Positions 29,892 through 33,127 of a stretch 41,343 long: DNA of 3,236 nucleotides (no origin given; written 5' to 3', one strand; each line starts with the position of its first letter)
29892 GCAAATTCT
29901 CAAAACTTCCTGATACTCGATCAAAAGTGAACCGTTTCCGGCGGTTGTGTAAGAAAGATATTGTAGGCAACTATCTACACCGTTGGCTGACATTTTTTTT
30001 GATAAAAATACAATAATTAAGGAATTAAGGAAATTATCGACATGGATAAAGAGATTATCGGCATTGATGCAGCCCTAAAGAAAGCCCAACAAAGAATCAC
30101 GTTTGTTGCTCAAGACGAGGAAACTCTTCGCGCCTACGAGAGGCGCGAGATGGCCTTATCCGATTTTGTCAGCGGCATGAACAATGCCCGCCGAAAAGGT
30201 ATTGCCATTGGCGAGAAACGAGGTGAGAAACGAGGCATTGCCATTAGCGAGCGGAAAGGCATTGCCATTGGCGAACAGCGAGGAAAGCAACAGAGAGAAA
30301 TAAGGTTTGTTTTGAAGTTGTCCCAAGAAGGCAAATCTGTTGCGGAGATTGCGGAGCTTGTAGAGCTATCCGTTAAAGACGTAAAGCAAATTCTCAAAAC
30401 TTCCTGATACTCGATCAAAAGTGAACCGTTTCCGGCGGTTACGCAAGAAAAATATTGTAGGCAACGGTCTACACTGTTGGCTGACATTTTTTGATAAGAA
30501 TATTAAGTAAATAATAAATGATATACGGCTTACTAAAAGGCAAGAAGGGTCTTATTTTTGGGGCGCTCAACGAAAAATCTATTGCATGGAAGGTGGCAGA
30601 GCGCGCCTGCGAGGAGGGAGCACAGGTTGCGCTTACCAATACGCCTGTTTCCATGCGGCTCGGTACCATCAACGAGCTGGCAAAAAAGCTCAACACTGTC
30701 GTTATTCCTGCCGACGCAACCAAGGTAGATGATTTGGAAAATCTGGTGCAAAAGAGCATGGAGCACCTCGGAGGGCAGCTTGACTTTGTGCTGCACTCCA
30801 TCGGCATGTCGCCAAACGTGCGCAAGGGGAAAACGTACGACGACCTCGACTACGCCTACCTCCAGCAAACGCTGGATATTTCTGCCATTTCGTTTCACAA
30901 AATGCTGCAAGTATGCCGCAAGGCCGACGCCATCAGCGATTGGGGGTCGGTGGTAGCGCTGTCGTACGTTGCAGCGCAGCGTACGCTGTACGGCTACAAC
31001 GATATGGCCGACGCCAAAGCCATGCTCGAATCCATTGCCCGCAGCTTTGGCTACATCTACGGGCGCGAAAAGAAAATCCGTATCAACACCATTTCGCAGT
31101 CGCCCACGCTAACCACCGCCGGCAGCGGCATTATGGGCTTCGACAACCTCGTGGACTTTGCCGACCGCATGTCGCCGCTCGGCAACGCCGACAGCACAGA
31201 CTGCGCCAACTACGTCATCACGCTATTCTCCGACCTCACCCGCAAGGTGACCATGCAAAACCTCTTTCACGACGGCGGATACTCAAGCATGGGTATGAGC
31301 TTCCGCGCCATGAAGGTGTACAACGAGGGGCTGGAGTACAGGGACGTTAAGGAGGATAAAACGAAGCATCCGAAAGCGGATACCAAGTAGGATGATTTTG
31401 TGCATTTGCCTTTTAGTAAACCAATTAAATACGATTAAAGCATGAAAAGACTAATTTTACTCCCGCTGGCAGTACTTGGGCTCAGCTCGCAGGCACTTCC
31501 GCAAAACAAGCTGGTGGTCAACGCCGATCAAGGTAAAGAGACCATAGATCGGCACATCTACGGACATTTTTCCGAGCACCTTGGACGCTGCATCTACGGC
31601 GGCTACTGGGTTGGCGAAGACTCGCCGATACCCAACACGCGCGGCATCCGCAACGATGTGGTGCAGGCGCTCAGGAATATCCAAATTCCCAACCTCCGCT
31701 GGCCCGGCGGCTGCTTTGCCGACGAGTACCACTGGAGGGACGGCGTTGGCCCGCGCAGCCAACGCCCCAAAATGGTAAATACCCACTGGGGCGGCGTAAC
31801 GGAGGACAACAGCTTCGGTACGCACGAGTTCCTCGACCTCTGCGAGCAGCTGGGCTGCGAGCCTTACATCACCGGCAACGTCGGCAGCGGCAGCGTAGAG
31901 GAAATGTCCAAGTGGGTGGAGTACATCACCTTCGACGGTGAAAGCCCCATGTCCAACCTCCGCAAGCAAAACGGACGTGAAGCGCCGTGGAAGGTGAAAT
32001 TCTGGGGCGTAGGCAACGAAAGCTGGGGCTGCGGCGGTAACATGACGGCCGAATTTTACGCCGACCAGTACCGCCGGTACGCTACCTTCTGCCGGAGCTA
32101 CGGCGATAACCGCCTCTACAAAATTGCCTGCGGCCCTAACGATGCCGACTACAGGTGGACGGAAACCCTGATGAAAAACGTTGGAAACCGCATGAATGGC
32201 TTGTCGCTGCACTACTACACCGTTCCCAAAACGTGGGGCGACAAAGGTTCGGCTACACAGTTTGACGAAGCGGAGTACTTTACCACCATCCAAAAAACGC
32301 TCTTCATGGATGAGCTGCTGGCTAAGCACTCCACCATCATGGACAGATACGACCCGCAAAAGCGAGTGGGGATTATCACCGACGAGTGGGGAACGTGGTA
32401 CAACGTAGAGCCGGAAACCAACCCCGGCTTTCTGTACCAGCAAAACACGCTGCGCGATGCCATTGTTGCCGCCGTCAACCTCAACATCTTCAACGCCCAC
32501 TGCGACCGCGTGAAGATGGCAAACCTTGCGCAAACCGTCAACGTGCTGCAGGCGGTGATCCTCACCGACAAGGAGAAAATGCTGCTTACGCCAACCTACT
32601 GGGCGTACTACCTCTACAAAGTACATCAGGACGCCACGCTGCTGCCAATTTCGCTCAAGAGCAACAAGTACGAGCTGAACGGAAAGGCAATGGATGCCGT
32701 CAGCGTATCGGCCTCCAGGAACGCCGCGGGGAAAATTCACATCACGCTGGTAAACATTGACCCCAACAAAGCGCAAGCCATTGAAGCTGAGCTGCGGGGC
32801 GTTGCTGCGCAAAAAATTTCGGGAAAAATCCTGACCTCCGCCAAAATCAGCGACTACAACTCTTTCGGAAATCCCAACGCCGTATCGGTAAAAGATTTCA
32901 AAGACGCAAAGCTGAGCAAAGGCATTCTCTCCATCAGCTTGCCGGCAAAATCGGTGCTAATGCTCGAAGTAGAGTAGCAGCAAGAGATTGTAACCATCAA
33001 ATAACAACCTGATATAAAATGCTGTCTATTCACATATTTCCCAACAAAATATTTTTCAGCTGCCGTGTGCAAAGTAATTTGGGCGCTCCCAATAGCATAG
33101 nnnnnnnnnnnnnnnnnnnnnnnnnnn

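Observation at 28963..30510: Rpn (YhgA-like) nuclease gene followed by tandem re-duplications of its own C-terminal third, including a free-standing small ORF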

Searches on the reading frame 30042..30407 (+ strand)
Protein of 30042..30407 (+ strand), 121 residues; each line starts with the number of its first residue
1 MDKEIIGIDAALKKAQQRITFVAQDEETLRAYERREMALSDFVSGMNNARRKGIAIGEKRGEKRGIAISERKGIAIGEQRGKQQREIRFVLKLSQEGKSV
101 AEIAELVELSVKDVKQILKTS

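Call 5: search_protein_families(library=pfam, proteins=[window:30042-30407:+], max_evalue=1)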
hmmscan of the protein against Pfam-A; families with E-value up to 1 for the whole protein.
window:30042-30407:+ (121 aa): 15 families
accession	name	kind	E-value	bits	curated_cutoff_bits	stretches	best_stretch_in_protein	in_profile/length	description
PF10975.14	DUF2802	-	0.001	19.6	33.5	0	91-112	37-58/68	Protein of unknown function (DUF2802)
PF08281.18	Sigma70_r4_2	-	0.0013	18.8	25.7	1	90-117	18-46/54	Sigma-70, region 4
PF13542.12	HTH_Tnp_ISL3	-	0.005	16.7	27.4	1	88-119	18-48/51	Helix-turn-helix domain of transposase family ISL3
PF04539.22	Sigma70_r3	-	0.008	16.7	25.3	1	99-119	22-42/78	Sigma-70 region 3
PF02796.21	HTH_7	-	0.0082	16.7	23.8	1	86-120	10-44/45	Helix-turn-helix domain of resolvase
PF23655.1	LYRM_2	-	0.013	15.7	27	1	80-110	32-62/70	LYR motif containing domain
PF13384.12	HTH_23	-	0.032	14.5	24.6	1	87-118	8-38/50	Homeodomain-like domain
PF05331.17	DUF742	-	0.042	14.1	27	1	80-114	38-72/114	Protein of unknown function (DUF742)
PF04545.22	Sigma70_r4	-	0.043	13.8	24.1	1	95-119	18-42/50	Sigma-70, region 4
PF00196.25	GerE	-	0.065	13.3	23.5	1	89-115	9-35/57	Bacterial regulatory proteins, luxR family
PF19610.4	DUF6115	-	0.13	13.1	27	1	78-118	91-131/134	Family of unknown function (DUF6115)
PF13936.12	HTH_38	-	0.15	12.3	27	0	93-107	16-30/44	Helix-turn-helix domain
PF04255.20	DUF433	-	0.15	12.3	23.6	1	87-118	21-53/56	Protein of unknown function (DUF433)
PF16221.11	HTH_47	-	0.15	12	27.1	1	77-119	26-68/78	winged helix-turn-helix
PF15999.10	DUF4774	-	0.21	11.8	25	0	50-76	6-28/56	Domain of unknown function (DUF4774)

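Call 6: search_protein_families(library=ncbifam, proteins=[window:30042-30407:+], max_evalue=1)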
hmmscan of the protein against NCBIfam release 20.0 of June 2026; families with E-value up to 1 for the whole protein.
window:30042-30407:+ (121 aa): 12 families
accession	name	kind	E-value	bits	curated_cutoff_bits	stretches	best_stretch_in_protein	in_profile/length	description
TIGR01784.1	T_den_put_tspse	subfamily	1e-05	25.5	52.1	1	11-117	191-273/273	Rpn family recombination-promoting nuclease/putative transposase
NF009925.1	PRK13386.1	equivalog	0.00021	20.6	192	1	35-106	36-107/228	flagellar assembly protein FliH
NF004270.2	PRK05687.2-1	equivalog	0.00095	18.8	180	1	23-119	32-132/223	flagellar assembly protein FliH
TIGR02937.1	sigma70-ECF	superfamily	0.0012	18.4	42.9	1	88-120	123-156/165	sigma-70 family RNA polymerase sigma factor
NF005248.0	PRK06759.1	equivalog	0.031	14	133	1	84-119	109-144/156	RNA polymerase factor sigma-70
TIGR02043.1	ZntR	equivalog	0.037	14.2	167.95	1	81-113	42-74/131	Zn(2+)-responsive transcriptional regulator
TIGR02985.1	Sig70_bacteroi1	subfamily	0.042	14.1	126.4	1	88-119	120-152/162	RNA polymerase sigma-70 factor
NF007069.0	PRK09514.1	equivalog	0.048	13.6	143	1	82-114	43-75/141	Zn(2+)-responsive transcriptional regulator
NF004577.0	PRK05917.1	equivalog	0.054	12.7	263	1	74-119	151-196/290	DNA polymerase III subunit delta'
TIGR04111.1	BcepMu_gp16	hypoth_equivalog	0.06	13.3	34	1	92-119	8-35/55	phage-associated protein, BcepMu gp16 family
TIGR03020.2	EpsA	equivalog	0.06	13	170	1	83-119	192-227/247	XrtB/PEP-CTERM-associated transcriptional regulator EpsA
NF011896.0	PRK15369.1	equivalog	0.088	12.4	242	1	84-115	152-182/211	two component system response regulator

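Call 8: find_encoding_contigs(protein=window:30042-30407:+, flank=5000, max_places=10)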
Protein window:30042-30407:+ (121 aa): no gene with exactly this product is on record in the collection.

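Call 16: find_homologous_proteins(query=window:30042-30407:+, max_evalue=0.001)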
Query window:30042-30407:+ (121 aa): 23 proteins with E <= 0.001 among 115 candidates.
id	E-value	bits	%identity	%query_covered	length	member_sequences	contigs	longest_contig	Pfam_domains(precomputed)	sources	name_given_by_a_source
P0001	5.6e-65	234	100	100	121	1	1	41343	-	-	-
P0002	4.8e-24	102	54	77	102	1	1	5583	-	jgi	jgi:predicted transposase YdaD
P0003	6.0e-22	96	54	83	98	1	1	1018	-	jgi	jgi:predicted transposase/invertase (TIGR01784 family)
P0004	5.3e-17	80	38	74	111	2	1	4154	-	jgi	jgi:flagellar biosynthesis/type III secretory pathway protein FliH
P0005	1.4e-16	78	51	77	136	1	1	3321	PF12784.14,PF27070.1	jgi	jgi:predicted transposase/invertase (TIGR01784 family)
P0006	7.0e-15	73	44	93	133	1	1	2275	-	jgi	jgi:predicted transposase/invertase (TIGR01784 family)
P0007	7.2e-14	70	39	76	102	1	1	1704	-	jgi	jgi:predicted transposase YdaD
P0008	9.4e-10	57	38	93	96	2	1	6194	-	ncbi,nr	ncbi:MAG: hypothetical protein LBP72_03750 [Dysgonamonadaceae bacterium]|nr:hypothetical protein [Dy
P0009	1.1e-6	47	43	62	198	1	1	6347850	PF12784.14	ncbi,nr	ncbi:hypothetical protein C823_006610 [Eubacterium plexicaudatum ASF492]|nr:hypothetical protein C82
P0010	3.1e-6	45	43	63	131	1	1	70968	-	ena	-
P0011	3.9e-6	45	50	56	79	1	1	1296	-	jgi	jgi:predicted transposase YdaD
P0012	5.4e-6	44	43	63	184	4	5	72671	PF12784.14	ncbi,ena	-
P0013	7.7e-6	44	40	74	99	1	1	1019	-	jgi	jgi:predicted transposase YdaD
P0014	9.1e-6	44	46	50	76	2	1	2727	-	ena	-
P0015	1.6e-5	43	42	64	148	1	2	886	-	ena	-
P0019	2.5e-4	39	36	74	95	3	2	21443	-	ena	-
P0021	6.9e-4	38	33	77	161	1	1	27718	PF12784.14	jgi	jgi:predicted transposase/invertase (TIGR01784 family)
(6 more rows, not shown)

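Call 32: find_encoding_contigs(protein=P0002, flank=3000, max_places=3)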
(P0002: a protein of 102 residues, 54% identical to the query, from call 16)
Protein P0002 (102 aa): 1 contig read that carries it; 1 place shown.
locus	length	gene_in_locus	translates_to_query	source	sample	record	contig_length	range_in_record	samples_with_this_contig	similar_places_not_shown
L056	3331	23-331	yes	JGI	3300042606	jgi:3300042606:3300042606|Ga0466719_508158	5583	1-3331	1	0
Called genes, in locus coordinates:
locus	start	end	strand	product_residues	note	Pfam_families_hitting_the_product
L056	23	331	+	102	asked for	-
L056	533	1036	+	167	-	-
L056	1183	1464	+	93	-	-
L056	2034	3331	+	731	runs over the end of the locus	PF16875:Glyco_hydro_36N, PF02065:Melibiase, PF16874:Glyco_hydro_36C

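Call 33: find_encoding_contigs(protein=P0008, flank=3000, max_places=3)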
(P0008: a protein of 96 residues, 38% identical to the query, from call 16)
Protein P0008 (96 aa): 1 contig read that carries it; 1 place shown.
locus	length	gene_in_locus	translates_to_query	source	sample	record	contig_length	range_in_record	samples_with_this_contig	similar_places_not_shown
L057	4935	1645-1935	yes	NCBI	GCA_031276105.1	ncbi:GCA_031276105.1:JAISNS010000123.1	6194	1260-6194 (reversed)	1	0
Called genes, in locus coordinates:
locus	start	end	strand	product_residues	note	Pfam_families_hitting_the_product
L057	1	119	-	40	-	PF00690:Cation_ATPase_N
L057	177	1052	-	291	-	PF03350:UPF0114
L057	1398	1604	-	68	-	-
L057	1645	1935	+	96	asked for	-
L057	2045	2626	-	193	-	PF00081:Sod_Fe_N, PF02777:Sod_Fe_C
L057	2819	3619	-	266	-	PF00398:RrnaAD, PF13649:Methyltransf_25 (weak)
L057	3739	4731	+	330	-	PF03706:LPG_synthase_TM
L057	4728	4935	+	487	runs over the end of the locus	PF01546:Peptidase_M20, PF07687:M20_dimer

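Call 37: predict_structure(alignment_id=A3)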
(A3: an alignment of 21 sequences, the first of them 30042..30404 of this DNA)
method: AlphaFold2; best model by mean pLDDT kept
length: 121 residues; sequences in the alignment: 21
mean_pLDDT: 67.2   pTM: 0.34
mean pLDDT of the five models: 67.2, 62.7, 62.1, 61.8, 59.1
residues with pLDDT >= 90: 24; 70-90: 32; 50-70: 35; < 50: 30
segments of 3 or more residues with pLDDT < 50: 49-76
pLDDT, mean of each block of 10 residues (from residue 1): 61 73 63 70 52 44 42 48 81 92 91 90 74
secondary structure, 60 per line:
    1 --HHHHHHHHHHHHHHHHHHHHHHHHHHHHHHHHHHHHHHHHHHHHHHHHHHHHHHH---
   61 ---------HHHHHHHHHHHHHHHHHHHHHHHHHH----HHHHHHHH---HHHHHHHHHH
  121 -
elements in order: H3-57 H70-95 H100-107 H111-120

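Call 42: fold_search(model_id=the predicted structure, library=pdb)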
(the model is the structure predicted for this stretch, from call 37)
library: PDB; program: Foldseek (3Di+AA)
matches with E <= 10: 775; with E <= 0.001: 0
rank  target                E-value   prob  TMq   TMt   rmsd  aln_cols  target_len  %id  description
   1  2r0q_C                1.6e-01  0.82  0.31  0.20  15.6        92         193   14  Crystal structure of a serine recombinase- DNA regulatory complex (released 2008-04-01)
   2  2r0q_D                2.2e-01  0.57  0.28  0.18  15.1        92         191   15  Crystal structure of a serine recombinase- DNA regulatory complex (released 2008-04-01)
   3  7bhy_A                2.3e-01  0.95  0.30  0.57   2.6        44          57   27  DNA-binding domain of DeoR in complex with the DNA operator (released 2021-11-10)
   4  9a4r_A                3.1e-01  0.85  0.28  0.16  12.1        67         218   19  Integrative model of RPSH-RPOB by crosslinking MS and deep learning (released 2024-09-18)
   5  7bhy_C                3.5e-01  0.92  0.28  0.55   2.4        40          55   30  DNA-binding domain of DeoR in complex with the DNA operator (released 2021-11-10)
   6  7bhy_B                3.5e-01  0.91  0.28  0.57   2.4        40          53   30  DNA-binding domain of DeoR in complex with the DNA operator (released 2021-11-10)
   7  4yn8                  3.8e-01  0.57  0.25  0.16  10.9        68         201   24  Crystal Structure of Response Regulator ChrA in Heme-Sensing Two Component System (released 2015-08-19)
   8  1zt9_A                4.4e-01  0.35  0.27  0.31  11.5        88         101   15  E. coli trp repressor, tetragonal crystal form (released 2006-05-09)
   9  6kon_F                4.7e-01  0.35  0.27  0.19  15.2       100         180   16  Mycobacterium tuberculosis initial transcription complex comprising sigma H and 5'-OH RNA of 5 nt (released 2020-03-11)
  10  2x48_A                5.0e-01  0.99  0.30  0.67   0.5        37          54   22  ORF 55 from Sulfolobus islandicus rudivirus 1 (released 2010-07-21)
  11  4y15_A                5.0e-01  0.69  0.27  0.14  11.6        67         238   21  SdiA in complex with 3-oxo-C6-homoserine lactone (released 2015-04-08)
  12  5cy2_E                5.0e-01  0.57  0.28  0.20  16.0        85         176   20  Tn3 resolvase - site III complex crystal form II (released 2017-01-11)
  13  6f7f_A                5.0e-01  0.33  0.27  0.31  11.5        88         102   15  Tryptophan Repressor TrpR from E.coli with 3-Indolepropionic acid (released 2019-03-27)
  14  1tro_A                5.0e-01  0.30  0.27  0.30  11.4        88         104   15  CRYSTAL STRUCTURE OF TRP REPRESSOR OPERATOR COMPLEX AT ATOMIC RESOLUTION (released 1994-01-31)
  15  4wt0_A                5.4e-01  0.84  0.25  0.43   2.4        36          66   33  Crystal structure of the DNA binding domains of LiaRD191N from E. faecalis (released 2015-05-06)
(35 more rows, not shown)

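Call 58: search_protein_families(library=padloc, proteins=[window:30042-30404:+], max_evalue=0.01)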
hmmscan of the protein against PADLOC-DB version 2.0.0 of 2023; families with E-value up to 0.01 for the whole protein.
window:30042-30404:+ (121 aa): 1 family
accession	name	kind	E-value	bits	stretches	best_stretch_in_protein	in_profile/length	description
PDLC02196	IetA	-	0.0046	14.4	1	33-120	281-370/374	-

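Call 61: find_encoding_contigs(protein=P0010, flank=2500, max_places=2)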
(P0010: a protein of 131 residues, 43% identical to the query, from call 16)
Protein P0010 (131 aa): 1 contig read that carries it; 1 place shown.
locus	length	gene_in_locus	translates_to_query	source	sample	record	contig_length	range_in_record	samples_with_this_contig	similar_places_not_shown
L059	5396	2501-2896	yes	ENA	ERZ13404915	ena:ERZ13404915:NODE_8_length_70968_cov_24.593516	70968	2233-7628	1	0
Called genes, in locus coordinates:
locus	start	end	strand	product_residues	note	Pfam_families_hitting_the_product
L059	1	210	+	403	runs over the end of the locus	-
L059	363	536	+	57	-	-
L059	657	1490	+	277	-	PF12784:PDDEXK_2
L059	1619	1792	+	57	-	-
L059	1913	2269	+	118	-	PF12784:PDDEXK_2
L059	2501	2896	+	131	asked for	-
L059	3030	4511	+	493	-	PF13306:LRR_5, PF13855:LRR_8 (faint), PF13306:LRR_5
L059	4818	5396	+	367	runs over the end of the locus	PF00988:CPSase_sm_chain, PF00117:GATase, PF07722:Peptidase_C26 (weak)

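Call 62: find_encoding_contigs(protein=P0019, flank=2500, max_places=2)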
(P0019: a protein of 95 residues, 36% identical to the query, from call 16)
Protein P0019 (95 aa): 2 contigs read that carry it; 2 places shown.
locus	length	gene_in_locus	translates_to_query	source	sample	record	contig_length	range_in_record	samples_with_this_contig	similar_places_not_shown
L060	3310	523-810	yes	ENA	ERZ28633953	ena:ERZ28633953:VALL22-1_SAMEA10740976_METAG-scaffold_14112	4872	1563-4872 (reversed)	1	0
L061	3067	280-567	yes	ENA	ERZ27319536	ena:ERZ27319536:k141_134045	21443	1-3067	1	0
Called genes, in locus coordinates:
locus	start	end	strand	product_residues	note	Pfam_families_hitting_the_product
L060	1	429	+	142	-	?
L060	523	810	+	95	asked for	-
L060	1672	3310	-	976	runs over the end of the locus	PF09479:Flg_new, PF18998:Flg_new_2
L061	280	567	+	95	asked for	-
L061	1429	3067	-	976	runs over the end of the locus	PF09479:Flg_new, PF18998:Flg_new_2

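Call 63: find_encoding_contigs(protein=P0004, flank=2500, max_places=2)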
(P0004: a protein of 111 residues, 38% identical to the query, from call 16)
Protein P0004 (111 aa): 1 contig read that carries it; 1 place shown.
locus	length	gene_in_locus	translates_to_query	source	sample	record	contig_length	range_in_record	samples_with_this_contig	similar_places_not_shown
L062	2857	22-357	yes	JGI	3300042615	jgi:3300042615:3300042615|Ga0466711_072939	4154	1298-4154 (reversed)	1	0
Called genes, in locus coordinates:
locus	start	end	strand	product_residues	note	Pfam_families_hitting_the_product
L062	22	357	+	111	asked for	-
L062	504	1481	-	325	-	PF25594:GldB_lipo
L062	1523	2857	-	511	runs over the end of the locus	PF02874:ATP-synt_ab_N, PF00006:ATP-synt_ab, PF22919:ATP-synt_VA_C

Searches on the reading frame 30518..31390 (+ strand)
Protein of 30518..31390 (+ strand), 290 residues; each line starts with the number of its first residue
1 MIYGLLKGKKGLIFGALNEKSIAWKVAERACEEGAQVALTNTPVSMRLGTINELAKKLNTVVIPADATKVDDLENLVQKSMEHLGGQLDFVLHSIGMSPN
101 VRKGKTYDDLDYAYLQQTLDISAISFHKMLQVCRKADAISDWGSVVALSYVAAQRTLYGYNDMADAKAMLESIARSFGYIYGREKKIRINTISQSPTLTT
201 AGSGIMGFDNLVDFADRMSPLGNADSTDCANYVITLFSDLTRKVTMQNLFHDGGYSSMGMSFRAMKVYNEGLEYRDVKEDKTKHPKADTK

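Call 40: search_protein_families(library=pfam, proteins=[window:30518-31390:+], max_evalue=0.00001)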
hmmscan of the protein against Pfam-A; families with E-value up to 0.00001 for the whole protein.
window:30518-31390:+ (290 aa): 2 families
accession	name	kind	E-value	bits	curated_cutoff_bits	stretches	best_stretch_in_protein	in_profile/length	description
PF13561.12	adh_short_C2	-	4e-58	197.2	27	1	15-256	1-236/236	Enoyl-(Acyl carrier protein) reductase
PF00106.31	adh_short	-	4.5e-11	43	26.6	1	20-200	10-185/195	short chain dehydrogenase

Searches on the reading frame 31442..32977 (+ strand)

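Call 40: search_protein_families(library=pfam, proteins=[window:31442-32977:+], max_evalue=0.00001)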
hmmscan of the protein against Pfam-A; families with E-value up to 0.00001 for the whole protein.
window:31442-32977:+ (511 aa): 1 family
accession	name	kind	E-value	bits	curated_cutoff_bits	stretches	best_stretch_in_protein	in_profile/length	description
PF06964.18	Alpha-L-AF_C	-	4.9e-53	180.2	27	1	314-504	1-165/165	Alpha-L-arabinofuranosidase C-terminal domain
